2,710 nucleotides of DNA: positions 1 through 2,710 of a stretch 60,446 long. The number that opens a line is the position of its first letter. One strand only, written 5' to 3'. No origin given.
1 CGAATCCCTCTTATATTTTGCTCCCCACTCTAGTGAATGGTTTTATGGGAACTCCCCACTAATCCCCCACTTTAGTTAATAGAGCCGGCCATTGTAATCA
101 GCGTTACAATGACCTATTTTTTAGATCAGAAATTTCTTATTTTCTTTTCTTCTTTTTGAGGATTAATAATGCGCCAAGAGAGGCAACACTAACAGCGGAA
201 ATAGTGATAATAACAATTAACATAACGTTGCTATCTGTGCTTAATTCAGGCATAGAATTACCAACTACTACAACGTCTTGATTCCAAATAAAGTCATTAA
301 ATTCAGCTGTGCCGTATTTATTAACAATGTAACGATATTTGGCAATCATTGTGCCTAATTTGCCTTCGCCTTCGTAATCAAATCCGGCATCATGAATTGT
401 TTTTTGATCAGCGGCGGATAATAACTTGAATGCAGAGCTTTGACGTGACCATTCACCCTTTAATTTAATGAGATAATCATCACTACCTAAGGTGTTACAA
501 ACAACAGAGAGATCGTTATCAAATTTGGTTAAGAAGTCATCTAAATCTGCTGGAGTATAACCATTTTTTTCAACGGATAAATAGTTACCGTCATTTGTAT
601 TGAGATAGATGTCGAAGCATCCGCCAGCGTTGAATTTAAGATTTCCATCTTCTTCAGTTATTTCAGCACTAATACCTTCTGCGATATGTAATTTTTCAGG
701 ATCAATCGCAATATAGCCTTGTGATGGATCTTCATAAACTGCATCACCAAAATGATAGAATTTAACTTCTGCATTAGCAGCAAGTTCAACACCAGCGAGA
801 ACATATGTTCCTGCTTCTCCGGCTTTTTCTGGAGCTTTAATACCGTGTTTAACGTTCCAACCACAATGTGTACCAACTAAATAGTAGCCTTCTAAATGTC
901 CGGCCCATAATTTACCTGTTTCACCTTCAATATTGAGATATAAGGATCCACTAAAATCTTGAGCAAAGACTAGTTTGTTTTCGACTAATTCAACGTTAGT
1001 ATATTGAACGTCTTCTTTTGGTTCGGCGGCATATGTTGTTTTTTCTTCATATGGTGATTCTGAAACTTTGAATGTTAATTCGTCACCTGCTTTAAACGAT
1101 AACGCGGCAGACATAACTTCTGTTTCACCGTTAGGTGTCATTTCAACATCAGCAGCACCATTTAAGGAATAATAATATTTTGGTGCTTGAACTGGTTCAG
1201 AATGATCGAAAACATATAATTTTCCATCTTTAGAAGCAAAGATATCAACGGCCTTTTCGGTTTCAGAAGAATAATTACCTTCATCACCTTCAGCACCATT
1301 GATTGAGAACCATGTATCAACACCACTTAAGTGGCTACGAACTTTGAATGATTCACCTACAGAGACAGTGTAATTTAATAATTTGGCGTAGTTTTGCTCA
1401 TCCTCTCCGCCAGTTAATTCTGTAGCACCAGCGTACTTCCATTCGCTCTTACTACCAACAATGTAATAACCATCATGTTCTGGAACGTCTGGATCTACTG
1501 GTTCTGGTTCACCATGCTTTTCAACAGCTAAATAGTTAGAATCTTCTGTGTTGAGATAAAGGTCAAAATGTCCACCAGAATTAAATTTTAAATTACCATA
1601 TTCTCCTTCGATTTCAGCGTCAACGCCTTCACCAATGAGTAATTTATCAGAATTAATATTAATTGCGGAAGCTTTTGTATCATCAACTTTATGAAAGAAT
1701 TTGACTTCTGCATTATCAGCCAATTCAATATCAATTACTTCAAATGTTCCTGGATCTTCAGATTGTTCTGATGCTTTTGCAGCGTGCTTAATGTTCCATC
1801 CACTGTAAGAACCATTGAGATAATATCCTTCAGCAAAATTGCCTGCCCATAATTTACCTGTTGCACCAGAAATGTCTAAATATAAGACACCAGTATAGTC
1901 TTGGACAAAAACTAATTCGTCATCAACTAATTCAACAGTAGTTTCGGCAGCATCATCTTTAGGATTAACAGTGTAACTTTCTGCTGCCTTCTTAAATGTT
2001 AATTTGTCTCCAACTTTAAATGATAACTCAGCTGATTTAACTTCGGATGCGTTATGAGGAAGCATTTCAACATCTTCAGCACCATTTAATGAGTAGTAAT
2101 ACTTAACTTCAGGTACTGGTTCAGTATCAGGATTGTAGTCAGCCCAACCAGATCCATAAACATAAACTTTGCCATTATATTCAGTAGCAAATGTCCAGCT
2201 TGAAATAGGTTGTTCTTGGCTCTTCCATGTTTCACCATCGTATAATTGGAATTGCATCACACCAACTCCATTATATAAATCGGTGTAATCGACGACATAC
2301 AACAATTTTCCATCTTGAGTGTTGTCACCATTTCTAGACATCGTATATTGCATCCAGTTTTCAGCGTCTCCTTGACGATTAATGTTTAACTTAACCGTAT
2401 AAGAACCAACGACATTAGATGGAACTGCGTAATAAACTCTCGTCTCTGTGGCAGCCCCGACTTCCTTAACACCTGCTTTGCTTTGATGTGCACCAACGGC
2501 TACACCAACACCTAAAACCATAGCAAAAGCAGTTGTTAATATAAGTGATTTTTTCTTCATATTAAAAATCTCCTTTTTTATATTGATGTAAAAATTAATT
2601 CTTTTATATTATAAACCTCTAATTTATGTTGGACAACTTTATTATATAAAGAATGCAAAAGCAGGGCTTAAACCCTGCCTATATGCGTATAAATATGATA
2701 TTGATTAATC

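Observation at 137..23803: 23-kb co-directional alpha-glucan capture, degradation and import locus built entirely from membrane-tethered, Ig-stalked proteins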

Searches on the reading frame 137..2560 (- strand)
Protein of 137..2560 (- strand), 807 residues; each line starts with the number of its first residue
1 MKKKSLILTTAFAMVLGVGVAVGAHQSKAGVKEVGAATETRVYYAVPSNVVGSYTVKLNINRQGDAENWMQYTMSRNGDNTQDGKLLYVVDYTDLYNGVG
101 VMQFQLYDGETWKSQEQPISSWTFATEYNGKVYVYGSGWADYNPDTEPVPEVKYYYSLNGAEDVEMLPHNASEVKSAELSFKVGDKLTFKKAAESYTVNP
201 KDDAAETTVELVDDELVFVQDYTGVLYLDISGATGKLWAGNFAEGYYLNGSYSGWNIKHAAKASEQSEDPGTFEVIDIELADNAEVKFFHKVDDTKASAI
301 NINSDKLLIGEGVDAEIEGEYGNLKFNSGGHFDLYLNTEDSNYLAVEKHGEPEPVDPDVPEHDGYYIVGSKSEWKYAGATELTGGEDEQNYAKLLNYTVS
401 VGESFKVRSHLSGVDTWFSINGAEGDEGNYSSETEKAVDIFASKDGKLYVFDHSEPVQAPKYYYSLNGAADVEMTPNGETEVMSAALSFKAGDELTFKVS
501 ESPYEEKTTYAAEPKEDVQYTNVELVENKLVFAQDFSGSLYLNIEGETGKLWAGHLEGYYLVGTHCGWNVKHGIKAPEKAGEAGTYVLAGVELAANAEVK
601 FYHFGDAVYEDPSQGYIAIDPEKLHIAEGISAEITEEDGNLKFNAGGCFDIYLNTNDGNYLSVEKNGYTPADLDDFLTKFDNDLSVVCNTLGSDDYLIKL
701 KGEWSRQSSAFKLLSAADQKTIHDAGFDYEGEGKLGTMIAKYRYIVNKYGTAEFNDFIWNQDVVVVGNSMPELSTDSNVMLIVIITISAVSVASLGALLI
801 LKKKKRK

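Call 5: search_protein_families(library=pfam, proteins=[window:137-2560:-], max_evalue=0.01)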
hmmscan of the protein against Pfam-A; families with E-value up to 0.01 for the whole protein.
window:137-2560:- (807 aa): 0 families

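Call 9: search_protein_families(library=ncbifam, proteins=[window:137-2560:-], max_evalue=0.001)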
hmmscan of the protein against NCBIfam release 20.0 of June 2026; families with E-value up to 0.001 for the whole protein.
window:137-2560:- (807 aa): 0 families

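Call 11: find_homologous_proteins(query=window:137-2560:-)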
Query window:137-2560:- (807 aa): 88 proteins with E <= 0.001 among 8000 candidates.
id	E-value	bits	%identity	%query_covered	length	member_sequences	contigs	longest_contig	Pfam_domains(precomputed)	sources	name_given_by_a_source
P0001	0.0e+0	1728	94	99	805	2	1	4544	PF26120.1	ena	-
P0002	7.4e-288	976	87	55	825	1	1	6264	PF26120.1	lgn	-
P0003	3.4e-136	474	38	83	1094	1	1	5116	PF26120.1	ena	-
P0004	3.9e-106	375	48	27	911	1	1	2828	PF26120.1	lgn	-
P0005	6.6e-99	351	34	100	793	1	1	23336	-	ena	-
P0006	6.0e-90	321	35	63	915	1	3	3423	-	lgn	-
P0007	4.1e-83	298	47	44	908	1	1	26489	-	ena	-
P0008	4.7e-82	295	30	84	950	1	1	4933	-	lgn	-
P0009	2.9e-80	289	41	39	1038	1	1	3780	PF26120.1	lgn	-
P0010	4.2e-77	279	41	42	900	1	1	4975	PF26120.1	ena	-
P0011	7.2e-77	278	61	18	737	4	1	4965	PF09479.17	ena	-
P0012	3.2e-74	269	40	51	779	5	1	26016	-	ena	-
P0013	2.1e-66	243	30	55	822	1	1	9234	-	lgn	-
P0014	5.1e-66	242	35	30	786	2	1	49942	PF26120.1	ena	-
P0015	1.1e-64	237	43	40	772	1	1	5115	PF26120.1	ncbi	-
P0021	4.6e-58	216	29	100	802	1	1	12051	PF26120.1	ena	-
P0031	2.0e-48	184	27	100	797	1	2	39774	PF26120.1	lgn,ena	-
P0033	1.2e-47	181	28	100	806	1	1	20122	PF26120.1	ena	-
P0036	1.2e-45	175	38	39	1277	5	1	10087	PF26182.1,PF16738.11,PF21461.4,PF02368.25,PF26918.1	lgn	-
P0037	4.9e-45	172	27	100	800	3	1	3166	PF26120.1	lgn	-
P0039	6.6e-45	172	27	70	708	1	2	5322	PF26120.1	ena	-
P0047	9.1e-41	158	24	69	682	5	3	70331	PF26120.1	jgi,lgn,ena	-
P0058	6.2e-36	142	50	19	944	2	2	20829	PF16738.11,PF16561.12,PF22058.3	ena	-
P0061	2.1e-32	131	51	18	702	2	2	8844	PF26120.1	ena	-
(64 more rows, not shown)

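Call 19: search_protein_families(library=pfam, proteins=[window:137-2560:-, P0001, P0003, P0036, P0058], max_evalue=10)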
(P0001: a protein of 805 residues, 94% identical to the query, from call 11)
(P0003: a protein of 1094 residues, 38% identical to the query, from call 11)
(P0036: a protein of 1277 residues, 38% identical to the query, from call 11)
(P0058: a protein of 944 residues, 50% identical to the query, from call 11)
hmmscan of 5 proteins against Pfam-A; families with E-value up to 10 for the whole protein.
window:137-2560:- (807 aa): 1 family
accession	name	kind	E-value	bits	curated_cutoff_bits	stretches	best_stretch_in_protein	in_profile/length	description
PF15533.11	Ntox33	-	1.2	10.1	28.4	0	712-742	6-36/65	Bacterial toxin 33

P0001 (805 aa): 0 families

P0003 (1094 aa): 7 families
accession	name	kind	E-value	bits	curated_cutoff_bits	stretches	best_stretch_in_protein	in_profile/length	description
PF16738.10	CBM26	-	2.4e-06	28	28.1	1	48-113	1-61/70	Starch-binding module 26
PF25812.1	RAD24_helical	-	0.0035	17.9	27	2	397-420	44-67/121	Checkpoint protein RAD24-like, helical bundle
PF19903.4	DUF6376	-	0.012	16.4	27.3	1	952-993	1-42/116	Family of unknown function (DUF6376)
PF05608.18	RTE1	-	0.069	13.7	29.4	1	948-997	49-100/149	RTE1-like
PF13537.11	GATase_7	-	0.16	12.4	25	1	904-986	23-90/123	Glutamine amidotransferase domain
PF02298.23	Cu_bind_like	-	2.2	8.8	20.8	1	494-528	14-48/84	Plastocyanin-like domain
PF07852.16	DUF1642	-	3.1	8.7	27.8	1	398-417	57-76/138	Protein of unknown function (DUF1642)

P0036 (1277 aa): 9 families
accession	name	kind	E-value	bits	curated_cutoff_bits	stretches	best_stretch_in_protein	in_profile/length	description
PF02368.24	Big_2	-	2.6e-27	95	22.8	5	402-467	2-68/79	Bacterial Ig-like domain (group 2)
PF16738.10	CBM26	-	1.1e-08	35.6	28.1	1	1180-1248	2-68/70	Starch-binding module 26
PF21461.3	HL_N-beta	-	2.7e-07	30.7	27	3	350-384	12-44/57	Hyaluronate lyase, N-terminal beta-sheet domain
PF25354.1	Ig_NUP210_16th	-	0.0036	17.2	27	1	263-294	34-65/72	NUP210-like, Ig-like domain 16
PF03621.18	MbtH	-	0.0048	16.7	27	1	601-632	13-42/53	MbtH-like protein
PF24132.1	DUF7399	-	0.095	13.6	27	1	887-939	6-57/134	Family of unknown function (DUF7399)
PF12134.13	PRP8_domainIV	-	0.15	12.1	25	1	901-1005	18-122/230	PRP8 domain IV core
PF22359.2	Big-like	-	0.88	10.3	27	3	436-467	4-35/48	Bacterial Ig-like domain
PF23486.1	Ig_TMEM132_5th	-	2.4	8.7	28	0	439-469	90-120/137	TMEM132 fifth domain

P0058 (944 aa): 5 families
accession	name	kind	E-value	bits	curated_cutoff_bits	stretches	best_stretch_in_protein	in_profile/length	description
PF22058.2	X25_BaPul_like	-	4.7e-16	59.1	27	4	239-309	17-81/87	Pullulanase X25 domain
PF16738.10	CBM26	-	2.5e-09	37.6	28.1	1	545-600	8-69/70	Starch-binding module 26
PF16561.11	AMPK1_CBM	-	6.4e-06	26.7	26.8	2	126-173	13-59/85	Glycogen recognition site of AMP-activated protein kinase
PF13473.12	Cupredoxin_1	-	0.014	15.8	27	0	648-670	68-90/104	Cupredoxin-like domain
PF03212.20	Pertactin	-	0.8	10.1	22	1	253-283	86-118/121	Pertactin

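Call 21: find_related_loci(query=A1, collection=genome_contigs, flank=10000)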
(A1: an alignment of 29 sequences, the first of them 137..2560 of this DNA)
Query A1 (807 aa) in genome_contigs; peptide patterns used: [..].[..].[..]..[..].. (x = any residue, [..] = any of these).
138 stretches matched a pattern; 13 encode a relative of the query (tblastn E <= 1e-3); 13 distinct loci.
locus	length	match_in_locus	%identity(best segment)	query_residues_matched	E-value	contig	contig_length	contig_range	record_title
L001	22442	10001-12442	29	1-807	2e-63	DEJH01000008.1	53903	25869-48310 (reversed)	MAG TPA_asm: Bacillales bacterium UBA2753 UBA2753_contig_1231, whole genome shotgun sequence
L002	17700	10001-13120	31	1-781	2e-45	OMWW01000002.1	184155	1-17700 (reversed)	uncultured Erysipelotrichaceae bacterium isolate RUG042 genome assembly, contig: scaffold_8, whole genome shotgun sequen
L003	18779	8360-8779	64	1-142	3e-43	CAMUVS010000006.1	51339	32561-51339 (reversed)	MAG TPA_asm: uncultured Bacillales bacterium isolate SRR11861928_bin.55_metaWRAP_v1.3_MAG genome assembly, contig: ERZ14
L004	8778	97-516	61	1-142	4e-42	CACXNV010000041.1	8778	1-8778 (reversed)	MAG: uncultured Erysipelotrichaceae bacterium isolate RUG11432 genome assembly, contig: RUG11432_asm_41, whole genome sh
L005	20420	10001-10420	59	1-142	4e-40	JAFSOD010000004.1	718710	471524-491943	MAG: Bacilli bacterium isolate RGIG3320 Goat_Reticulum-5__c320, whole genome shotgun sequence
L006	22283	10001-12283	25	1-806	1e-31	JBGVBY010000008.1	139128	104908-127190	MAG: Bacilli bacterium isolate ruminal_MAG_397 ruminal_MAG_397_contig_0008, whole genome shotgun sequence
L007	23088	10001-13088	27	1-807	9e-31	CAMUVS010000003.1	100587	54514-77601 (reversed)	MAG TPA_asm: uncultured Bacillales bacterium isolate SRR11861928_bin.55_metaWRAP_v1.3_MAG genome assembly, contig: ERZ14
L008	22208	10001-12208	47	3-806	3e-28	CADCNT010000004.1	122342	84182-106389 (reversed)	MAG: uncultured Erysipelotrichaceae bacterium isolate RUG14810 genome assembly, contig: RUG14810_asm_4, whole genome sho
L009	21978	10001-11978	28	3-670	1e-21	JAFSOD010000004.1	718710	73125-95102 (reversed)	MAG: Bacilli bacterium isolate RGIG3320 Goat_Reticulum-5__c320, whole genome shotgun sequence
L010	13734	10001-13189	27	1-804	6e-20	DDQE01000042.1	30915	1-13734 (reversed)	MAG TPA_asm: Bacillales bacterium UBA2450 UBA2450_contig_3153, whole genome shotgun sequence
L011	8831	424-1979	30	244-806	3e-16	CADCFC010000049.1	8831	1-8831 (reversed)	MAG: uncultured Erysipelotrichaceae bacterium isolate RUG14596 genome assembly, contig: RUG14596_asm_49, whole genome sh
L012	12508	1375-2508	28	3-806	1e-8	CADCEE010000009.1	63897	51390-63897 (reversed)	MAG: uncultured Erysipelotrichaceae bacterium isolate RUG14566 genome assembly, contig: RUG14566_asm_9, whole genome sho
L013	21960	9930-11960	32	1-806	3e-15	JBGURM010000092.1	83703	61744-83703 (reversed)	MAG: Bacilli bacterium isolate ruminal_MAG_116 ruminal_MAG_116_contig_0095, whole genome shotgun sequence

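Call 26: search_solved_structures(query=window:137-2560:-, max_evalue=10)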
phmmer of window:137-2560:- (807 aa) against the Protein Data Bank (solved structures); distinct sequences matched with E-value up to 10: 2.
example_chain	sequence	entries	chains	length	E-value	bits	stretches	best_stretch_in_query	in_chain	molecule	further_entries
5cwn_A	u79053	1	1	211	0.43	12.2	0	173-198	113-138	Designed helical repeat protein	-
3k0t_A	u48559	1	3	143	0.79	11.3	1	606-650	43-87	Endoribonuclease L-PSP, putative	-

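Call 38: predict_structure(alignment_id=A1)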
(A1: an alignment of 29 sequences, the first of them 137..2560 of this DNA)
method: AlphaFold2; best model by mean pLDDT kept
length: 807 residues; sequences in the alignment: 29
mean_pLDDT: 68.9   pTM: 0.35
mean pLDDT of the five models: 68.9, 66.6, 66.0, 65.6, 65.0
residues with pLDDT >= 90: 143; 70-90: 346; 50-70: 131; < 50: 187
segments of 3 or more residues with pLDDT < 50: 1-37, 120-127, 146-148, 352-356, 422-426, 455-555, 766-783, 803-807
pLDDT, mean of each block of 10 residues (from residue 1): 36 36 31 41 75 76 67 76 73 62 72 56 46 68 52 91 93 92 95 92 77 91 94 90 92 89 89 93 93 84 87 84 88 92 86 56 88 86 72 86 87 81 55 84 82 50 34 34 28 29 25 27 27 25 28 52 64 65 73 77 64 69 81 80 78 81 73 86 78 66 78 83 88 86 86 80 55 39 53 54 46
secondary structure, 60 per line:
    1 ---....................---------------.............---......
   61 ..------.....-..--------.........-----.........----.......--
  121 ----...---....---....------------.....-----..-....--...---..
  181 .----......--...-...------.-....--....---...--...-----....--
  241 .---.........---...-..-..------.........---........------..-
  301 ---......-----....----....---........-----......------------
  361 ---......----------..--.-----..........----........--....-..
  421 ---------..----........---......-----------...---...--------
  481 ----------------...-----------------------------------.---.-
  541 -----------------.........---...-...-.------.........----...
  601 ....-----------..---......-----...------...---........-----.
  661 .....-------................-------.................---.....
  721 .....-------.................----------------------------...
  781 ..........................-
elements in order (helices of 4 or more, strands of 3 or more residues): H4-23 E39-47 H48-51 E55-62 E69-73 E85-93 E99-107 E112-118 E131-134 E138-141 E154-158 E167-170 E173-175 E179-181 E186-191 E194-196 E198-200 E209-212 E215-218 E222-224 E227-229 E235-238 E245-250 E272-280 E284-291 E307-309 E315-318 E323-326 E330-337 E343-348 E364-369 E390-399 E404-411 E414-417 E436-443 E447-452 E464-466 E470-472 E497-499 E558-563 E574-576 E585-593 E598-604 E624-626 E632-634 E641-643 E647-654 E660-665 H673-688 H696-712 H716-725 H733-749 H778-806

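Call 40: fold_search(model_id=the predicted structure, library=pdb)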
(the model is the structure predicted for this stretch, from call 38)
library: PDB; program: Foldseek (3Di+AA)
matches with E <= 10: 333; with E <= 0.001: 4
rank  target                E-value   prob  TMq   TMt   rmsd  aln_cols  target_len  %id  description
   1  4fe9_A                2.9e-09  1.00  0.11  0.18  24.5       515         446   12  Crystal Structure of SusF from Bacteroides thetaiotaomicron (released 2012-08-29)
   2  4fem_A                1.1e-06  1.00  0.11  0.36  15.0       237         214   14  Structure of SusE with alpha-cyclodextrin (released 2012-08-29)
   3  4fch_A                3.4e-06  1.00  0.12  0.37  14.6       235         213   13  Crystal Structure SusE from Bacteroides thetaiotaomicron with maltoheptaose (released 2012-08-29)
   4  7rpy_A                3.2e-04  1.00  0.10  0.29  16.5       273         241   11  X25-2 domain of Sca5 from Ruminococcus bromii (released 2022-04-13)
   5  9qd0_A                1.3e-03  0.14  0.08  0.10  33.8       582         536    8  Structure of Beilong paramyxovirus receptor binding protein (released 2025-11-19)
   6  3azo_A                2.3e-02  0.06  0.06  0.07  30.9       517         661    9  Crystal structure of puromycin hydrolase (released 2011-07-27)
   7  9qd0_B                2.5e-02  0.07  0.07  0.10  34.5       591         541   10  Structure of Beilong paramyxovirus receptor binding protein (released 2025-11-19)
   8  3azp_A                4.5e-02  0.05  0.06  0.06  31.0       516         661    9  Crystal structure of puromycin hydrolase S511A mutant (released 2011-07-27)
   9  6m3y                  6.2e-02  0.08  0.06  0.06  28.1       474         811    9  Crystal structure of pilus adhesin, SpaC from Lactobacillus rhamnosus GG - open conformation (released 2020-07-29)
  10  5c0x_I                9.0e-02  0.15  0.06  0.17  15.7       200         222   12  Structure of a 12-subunit nuclear exosome complex bound to structured RNA (released 2015-08-05)
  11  4ecn                  1.0e-01  0.20  0.08  0.08  24.7       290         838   10  Crystal structure of a leucine-rich repeat protein (BT_0210) from Bacteroides thetaiotaomicron VPI-5482 at 2.80 A resolu (released 2012-05-23)
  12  5tik_A                1.2e-01  0.03  0.04  0.08  30.8       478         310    5  Structural basis for inhibition of erythrocyte invasion by antibodies to Plasmodium falciparum protein CyRPA (released 2017-03-01)
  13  9hq1_A                1.2e-01  0.06  0.08  0.12  29.6       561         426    8  XusB lipoprotein bound to ferric salmochelin (released 2025-09-17)
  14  8bbg_B                1.3e-01  0.04  0.07  0.05  36.4       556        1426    8  Structure of the IFT-A complex; anterograde IFT-A train model (released 2022-12-21)
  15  2w20_B                1.4e-01  0.02  0.05  0.07  27.7       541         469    9  Structure of the catalytic domain of the native NanA sialidase from Streptococcus pneumoniae (released 2008-12-23)
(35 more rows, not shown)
